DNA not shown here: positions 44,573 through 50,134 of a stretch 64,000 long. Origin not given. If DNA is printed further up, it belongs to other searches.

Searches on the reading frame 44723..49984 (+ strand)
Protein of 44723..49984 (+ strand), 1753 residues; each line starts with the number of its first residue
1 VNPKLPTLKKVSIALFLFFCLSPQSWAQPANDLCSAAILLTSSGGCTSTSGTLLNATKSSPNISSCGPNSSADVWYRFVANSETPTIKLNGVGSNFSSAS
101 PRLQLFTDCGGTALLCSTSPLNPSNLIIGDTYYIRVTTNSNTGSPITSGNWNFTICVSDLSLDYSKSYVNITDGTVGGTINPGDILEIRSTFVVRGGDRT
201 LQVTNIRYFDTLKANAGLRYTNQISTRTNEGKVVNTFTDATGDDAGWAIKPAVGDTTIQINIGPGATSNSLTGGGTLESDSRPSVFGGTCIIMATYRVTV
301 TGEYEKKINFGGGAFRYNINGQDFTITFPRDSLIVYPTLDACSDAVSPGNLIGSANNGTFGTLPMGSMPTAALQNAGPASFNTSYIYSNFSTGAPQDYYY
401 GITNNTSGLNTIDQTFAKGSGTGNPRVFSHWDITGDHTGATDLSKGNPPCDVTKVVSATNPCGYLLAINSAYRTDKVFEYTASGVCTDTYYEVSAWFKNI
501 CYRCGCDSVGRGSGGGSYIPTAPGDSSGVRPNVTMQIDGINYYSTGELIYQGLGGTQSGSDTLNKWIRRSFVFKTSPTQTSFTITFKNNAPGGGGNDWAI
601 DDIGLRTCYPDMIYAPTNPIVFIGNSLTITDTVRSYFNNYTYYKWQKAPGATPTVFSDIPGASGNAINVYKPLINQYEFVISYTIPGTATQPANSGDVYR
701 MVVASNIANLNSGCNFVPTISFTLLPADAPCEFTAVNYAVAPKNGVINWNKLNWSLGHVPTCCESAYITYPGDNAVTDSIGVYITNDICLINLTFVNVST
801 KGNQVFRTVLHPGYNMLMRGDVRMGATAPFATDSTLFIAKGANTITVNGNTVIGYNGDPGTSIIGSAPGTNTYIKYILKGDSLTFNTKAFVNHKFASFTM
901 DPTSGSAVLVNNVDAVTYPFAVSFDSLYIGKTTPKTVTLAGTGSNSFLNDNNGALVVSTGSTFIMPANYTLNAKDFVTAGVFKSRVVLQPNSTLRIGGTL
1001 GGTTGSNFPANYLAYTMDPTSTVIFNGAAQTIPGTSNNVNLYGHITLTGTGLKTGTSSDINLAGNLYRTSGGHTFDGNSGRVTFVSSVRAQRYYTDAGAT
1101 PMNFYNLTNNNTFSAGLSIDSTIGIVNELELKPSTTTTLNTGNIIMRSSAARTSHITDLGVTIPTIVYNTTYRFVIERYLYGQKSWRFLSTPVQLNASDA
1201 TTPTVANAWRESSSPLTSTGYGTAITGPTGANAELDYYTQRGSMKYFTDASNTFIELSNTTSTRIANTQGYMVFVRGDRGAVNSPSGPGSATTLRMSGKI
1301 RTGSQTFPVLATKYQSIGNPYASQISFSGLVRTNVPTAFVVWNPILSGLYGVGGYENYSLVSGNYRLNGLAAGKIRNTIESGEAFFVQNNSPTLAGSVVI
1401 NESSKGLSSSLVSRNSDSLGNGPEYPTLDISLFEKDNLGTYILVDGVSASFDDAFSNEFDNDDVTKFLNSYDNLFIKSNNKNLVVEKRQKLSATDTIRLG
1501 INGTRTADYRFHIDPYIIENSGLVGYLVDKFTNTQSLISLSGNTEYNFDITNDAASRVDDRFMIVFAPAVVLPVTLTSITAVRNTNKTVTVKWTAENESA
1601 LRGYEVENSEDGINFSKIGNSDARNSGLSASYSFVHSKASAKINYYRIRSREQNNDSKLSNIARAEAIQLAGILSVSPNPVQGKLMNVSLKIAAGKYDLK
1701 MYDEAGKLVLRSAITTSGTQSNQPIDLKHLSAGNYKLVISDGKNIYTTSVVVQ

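Call 47: search_protein_families(library=pfam, max_evalue=0.00001, proteins=[window:44723-49984:+])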
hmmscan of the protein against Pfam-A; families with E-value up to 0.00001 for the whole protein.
window:44723-49984:+ (1753 aa): 2 families
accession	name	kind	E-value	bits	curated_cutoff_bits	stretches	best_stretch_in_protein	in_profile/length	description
PF23759.1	GBD_T9SS_assoc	-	2.1e-10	41.3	27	1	30-143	1-109/116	Galactose binding domain-like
PF18962.6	Por_Secre_tail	-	5.2e-08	33.5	27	1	1677-1751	2-74/75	Secretion system C-terminal sorting domain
